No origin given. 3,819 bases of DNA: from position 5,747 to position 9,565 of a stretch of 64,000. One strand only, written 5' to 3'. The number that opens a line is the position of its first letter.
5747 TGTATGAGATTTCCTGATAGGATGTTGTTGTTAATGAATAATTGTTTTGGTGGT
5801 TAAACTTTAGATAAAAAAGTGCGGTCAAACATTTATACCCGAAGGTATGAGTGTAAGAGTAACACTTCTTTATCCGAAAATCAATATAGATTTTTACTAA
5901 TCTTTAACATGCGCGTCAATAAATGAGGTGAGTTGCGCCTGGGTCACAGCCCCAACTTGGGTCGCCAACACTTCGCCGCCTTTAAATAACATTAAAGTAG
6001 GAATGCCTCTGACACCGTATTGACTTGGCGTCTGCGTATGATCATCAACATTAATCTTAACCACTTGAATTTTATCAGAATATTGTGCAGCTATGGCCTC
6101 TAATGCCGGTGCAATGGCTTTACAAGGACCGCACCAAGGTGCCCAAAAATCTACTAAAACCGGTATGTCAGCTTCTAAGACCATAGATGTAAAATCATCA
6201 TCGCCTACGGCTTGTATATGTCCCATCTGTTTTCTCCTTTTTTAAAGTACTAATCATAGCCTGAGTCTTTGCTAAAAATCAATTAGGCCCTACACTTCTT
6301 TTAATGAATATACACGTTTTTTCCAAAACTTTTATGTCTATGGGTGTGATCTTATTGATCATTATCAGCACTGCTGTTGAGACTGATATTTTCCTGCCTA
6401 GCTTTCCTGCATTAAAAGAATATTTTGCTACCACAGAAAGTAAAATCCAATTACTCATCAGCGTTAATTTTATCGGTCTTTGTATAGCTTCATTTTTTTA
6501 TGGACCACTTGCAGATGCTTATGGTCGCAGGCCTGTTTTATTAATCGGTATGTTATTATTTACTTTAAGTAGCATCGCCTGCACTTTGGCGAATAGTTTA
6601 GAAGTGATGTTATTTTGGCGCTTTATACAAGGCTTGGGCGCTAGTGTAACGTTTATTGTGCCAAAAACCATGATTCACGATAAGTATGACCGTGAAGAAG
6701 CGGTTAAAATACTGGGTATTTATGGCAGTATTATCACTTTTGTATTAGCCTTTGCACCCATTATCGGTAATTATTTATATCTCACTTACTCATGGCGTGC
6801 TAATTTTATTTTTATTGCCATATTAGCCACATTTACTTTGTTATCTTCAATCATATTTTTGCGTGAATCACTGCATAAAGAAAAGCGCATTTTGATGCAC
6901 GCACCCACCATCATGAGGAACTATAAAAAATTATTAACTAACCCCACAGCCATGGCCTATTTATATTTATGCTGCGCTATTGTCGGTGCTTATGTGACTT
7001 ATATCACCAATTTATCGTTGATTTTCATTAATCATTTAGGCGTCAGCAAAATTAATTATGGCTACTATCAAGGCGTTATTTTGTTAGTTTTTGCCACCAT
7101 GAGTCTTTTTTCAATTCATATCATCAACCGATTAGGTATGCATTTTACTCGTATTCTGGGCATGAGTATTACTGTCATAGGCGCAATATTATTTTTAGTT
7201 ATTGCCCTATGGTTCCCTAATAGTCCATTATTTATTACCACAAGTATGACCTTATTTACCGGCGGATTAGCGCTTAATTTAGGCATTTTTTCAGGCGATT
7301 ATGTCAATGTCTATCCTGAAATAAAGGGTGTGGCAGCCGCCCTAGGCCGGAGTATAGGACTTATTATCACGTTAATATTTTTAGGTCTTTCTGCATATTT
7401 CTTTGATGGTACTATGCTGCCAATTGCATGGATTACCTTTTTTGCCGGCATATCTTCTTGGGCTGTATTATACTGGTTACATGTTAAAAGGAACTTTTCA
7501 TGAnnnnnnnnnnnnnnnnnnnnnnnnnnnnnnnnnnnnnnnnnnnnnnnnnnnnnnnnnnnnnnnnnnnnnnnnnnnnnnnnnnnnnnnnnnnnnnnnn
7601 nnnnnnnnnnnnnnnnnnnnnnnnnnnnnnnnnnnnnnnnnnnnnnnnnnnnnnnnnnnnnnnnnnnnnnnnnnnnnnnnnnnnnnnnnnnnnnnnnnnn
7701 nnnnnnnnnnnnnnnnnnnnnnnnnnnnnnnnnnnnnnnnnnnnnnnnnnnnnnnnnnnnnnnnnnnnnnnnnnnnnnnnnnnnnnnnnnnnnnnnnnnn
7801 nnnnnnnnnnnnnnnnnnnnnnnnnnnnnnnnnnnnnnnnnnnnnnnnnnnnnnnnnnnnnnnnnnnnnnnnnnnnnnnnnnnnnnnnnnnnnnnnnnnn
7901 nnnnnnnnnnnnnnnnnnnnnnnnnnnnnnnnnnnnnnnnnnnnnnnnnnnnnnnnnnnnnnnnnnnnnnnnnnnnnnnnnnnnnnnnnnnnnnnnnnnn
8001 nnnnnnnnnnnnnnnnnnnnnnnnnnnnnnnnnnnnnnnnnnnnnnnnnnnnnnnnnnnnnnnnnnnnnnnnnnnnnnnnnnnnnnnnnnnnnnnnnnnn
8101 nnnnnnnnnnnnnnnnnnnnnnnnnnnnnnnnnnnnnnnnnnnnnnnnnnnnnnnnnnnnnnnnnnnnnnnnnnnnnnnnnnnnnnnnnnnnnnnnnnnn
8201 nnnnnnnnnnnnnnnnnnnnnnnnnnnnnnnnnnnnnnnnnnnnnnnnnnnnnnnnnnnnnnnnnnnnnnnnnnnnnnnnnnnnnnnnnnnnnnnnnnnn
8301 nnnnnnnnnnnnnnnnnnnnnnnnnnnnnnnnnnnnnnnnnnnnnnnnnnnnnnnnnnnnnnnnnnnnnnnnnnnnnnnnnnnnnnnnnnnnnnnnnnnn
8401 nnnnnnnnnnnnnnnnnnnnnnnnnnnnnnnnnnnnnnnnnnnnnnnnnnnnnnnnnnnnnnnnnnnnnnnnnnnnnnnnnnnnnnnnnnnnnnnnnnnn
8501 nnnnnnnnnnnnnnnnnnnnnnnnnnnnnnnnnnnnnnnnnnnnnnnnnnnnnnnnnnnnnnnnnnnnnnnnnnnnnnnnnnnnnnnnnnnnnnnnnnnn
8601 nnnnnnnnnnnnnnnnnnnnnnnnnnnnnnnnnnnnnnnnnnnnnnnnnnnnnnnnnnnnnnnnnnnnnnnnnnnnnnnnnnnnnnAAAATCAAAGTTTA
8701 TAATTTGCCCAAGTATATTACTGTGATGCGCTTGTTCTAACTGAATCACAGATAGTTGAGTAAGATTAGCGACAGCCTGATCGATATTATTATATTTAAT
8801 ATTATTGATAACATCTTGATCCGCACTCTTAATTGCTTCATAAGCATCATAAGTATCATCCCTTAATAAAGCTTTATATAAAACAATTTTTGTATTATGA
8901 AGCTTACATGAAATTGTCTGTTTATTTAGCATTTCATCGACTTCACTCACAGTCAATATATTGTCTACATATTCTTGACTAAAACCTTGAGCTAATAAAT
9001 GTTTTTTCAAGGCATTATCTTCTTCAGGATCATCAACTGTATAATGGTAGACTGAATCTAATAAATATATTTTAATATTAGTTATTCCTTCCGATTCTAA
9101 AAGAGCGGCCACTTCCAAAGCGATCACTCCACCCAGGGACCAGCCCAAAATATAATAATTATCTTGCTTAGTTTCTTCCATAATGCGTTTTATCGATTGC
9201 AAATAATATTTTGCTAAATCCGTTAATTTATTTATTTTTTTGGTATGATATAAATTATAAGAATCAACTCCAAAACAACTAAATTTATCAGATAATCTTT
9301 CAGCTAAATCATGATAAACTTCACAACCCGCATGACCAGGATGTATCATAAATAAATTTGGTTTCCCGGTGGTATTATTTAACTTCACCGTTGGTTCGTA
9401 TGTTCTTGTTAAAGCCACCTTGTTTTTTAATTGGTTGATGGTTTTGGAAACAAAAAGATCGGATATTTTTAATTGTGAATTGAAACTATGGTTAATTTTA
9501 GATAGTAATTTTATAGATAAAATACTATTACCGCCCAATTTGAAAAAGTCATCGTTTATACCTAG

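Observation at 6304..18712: Compositionally foreign 10-kb NRPS gene inserted into a conserved housekeeping neighbourhood next to tandem MFS exporters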

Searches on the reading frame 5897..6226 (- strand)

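Call 3: search_protein_families(library=pfam, proteins=[window:5897-6226:-])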
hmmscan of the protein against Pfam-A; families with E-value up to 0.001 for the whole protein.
window:5897-6226:- (109 aa): 9 families
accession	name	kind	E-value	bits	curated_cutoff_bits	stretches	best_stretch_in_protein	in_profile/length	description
PF00085.26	Thioredoxin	-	1.6e-33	115.2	23.5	1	6-104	4-102/103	Thioredoxin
PF13098.12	Thioredoxin_2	-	1.8e-09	38.3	27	1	22-101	7-102/104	Thioredoxin-like domain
PF13905.12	Thioredoxin_8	-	1.8e-08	35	27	1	22-63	3-46/94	Thioredoxin-like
PF00578.27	AhpC-TSA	-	9.7e-07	29.2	26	1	21-97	26-104/124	AhpC/TSA family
PF08534.16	Redoxin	-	2.5e-05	24.6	26.6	1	22-95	30-106/148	Redoxin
PF13728.12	TraF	-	4.2e-05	23.9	23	1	27-101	136-221/224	F plasmid transfer operon protein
PF14595.12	Thioredoxin_9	-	5e-05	23.6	25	1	27-82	48-105/129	Thioredoxin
PF13899.12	Thioredoxin_7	-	7.9e-05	23.1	27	1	18-82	15-82/83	Thioredoxin-like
PF01323.26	DSBA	-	0.00049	20.4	25.6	0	56-103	148-190/191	DSBA-like thioredoxin domain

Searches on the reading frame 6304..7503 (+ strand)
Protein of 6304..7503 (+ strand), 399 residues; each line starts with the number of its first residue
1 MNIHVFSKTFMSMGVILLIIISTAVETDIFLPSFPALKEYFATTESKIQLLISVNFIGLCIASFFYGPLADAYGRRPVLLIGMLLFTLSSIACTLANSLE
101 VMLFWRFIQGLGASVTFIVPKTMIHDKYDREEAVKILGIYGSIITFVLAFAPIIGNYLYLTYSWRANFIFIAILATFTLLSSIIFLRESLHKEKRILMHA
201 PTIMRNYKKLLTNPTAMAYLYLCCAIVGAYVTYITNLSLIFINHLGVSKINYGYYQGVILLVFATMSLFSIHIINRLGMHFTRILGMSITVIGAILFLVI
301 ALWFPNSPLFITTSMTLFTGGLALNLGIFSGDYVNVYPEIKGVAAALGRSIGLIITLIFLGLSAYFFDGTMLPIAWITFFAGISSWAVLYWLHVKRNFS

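Call 3: search_protein_families(library=pfam, proteins=[window:6304-7503:+])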
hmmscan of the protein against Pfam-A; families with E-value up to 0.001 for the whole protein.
window:6304-7503:+ (399 aa): 4 families
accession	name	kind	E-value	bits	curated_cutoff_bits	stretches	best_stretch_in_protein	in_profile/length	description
PF07690.21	MFS_1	-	9.8e-45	153.4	33.4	1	17-352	2-339/347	Major Facilitator Superfamily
PF00083.30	Sugar_tr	-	4.1e-13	49.4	22.3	1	21-190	19-198/452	Sugar (and other) transporter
PF13347.12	MFS_2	-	1.3e-06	27.7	27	1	39-154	252-376/427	MFS/sugar transport protein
PF06779.20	MFS_4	-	1.8e-05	24.7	26.3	1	31-244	13-222/364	Uncharacterised MFS-type transporter YbfB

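Call 25: search_protein_families(library=ncbifam, proteins=[window:6304-7503:+], max_evalue=1e-10)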
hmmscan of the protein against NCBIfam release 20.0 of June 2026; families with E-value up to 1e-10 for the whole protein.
window:6304-7503:+ (399 aa): 27 families (the best 25 are shown)
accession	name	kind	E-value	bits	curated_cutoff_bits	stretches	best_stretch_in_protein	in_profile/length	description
TIGR00710.1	efflux_Bcr_CflA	subfamily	1.8e-55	188.9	200.9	1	18-392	12-384/385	Bcr/CflA family efflux MFS transporter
NF008314.0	PRK11102.1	equivalog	2.5e-51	175.2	303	1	18-395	17-393/396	Bcr/CflA family multidrug efflux MFS transporter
NF000072.1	MFS_efflux_PexA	equivalog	6.7e-42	144.2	800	1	16-385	18-390/415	phenicol efflux MFS transporter PexA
NF033134.0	cmlA_floR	equivalog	9.6e-42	143.8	450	1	23-386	22-381/388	CmlA/FloR family chloramphenicol efflux MFS transporter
NF053813.1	MFS_TcaB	equivalog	5.1e-37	127.6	475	1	18-302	11-297/396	putative multidrug effflux MFS transporter TcaB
NF008270.1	PRK11043.1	equivalog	7.8e-33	114.1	430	1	25-380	19-369/382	purine nucleoside transporter PunC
NF041041.1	FslD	exception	8.1e-33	114.2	500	1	17-397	16-395/396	rhizoferrin import MFS transporter FslD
NF008654.0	PRK11652.1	equivalog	1.5e-32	113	479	1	12-352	7-345/397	multidrug efflux MFS transporter EmrD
NF007782.0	PRK10473.1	subfamily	2.8e-32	112.2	417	1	16-347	10-333/394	MdtL family multidrug efflux MFS transporter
NF000219.1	FloR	exception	4e-29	102.1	700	1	21-369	24-367/404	chloramphenicol/florfenicol efflux MFS transporter FloR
TIGR00880.1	2_A_01_02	superfamily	8e-28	97.3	131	1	55-188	3-140/141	multidrug resistance protein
NF000509.1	efflux_CmlA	exception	7.6e-27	94.7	875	1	22-348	25-347/419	CmlA family chloramphenicol efflux MFS transporter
NF052292.1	efflux_CraA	equivalog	4.2e-26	91.9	725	1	9-328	13-330/409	chloramphenicol efflux MFS transporter CraA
NF012203.0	cmlB1_MFS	exception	6.7e-24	84.8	900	1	23-358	26-358/407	chloramphenicol efflux MFS transporter CmlB1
TIGR00711.1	efflux_EmrB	subfamily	1.9e-20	73.1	230.2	1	18-195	9-186/485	DHA2 family efflux MFS transporter permease subunit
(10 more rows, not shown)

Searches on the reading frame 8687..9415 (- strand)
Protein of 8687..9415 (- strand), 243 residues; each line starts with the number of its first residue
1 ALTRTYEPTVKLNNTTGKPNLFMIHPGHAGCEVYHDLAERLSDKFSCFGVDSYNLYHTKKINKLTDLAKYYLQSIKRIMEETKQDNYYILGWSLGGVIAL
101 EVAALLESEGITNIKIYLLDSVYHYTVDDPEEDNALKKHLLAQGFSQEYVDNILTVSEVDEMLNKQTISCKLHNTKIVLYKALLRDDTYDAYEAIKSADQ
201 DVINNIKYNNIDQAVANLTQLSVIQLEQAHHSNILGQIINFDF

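Call 66: search_protein_families(library=pfam, proteins=[window:8687-9415:-], max_evalue=0.00001)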
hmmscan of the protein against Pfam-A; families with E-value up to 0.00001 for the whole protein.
window:8687-9415:- (243 aa): 2 families
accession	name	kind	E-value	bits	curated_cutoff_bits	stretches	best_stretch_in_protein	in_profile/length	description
PF00975.26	Thioesterase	-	1.3e-18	68.5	26.4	1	20-148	2-128/226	Thioesterase domain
PF00561.26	Abhydrolase_1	-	5e-08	33.3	25.8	1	21-106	2-90/245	alpha/beta hydrolase fold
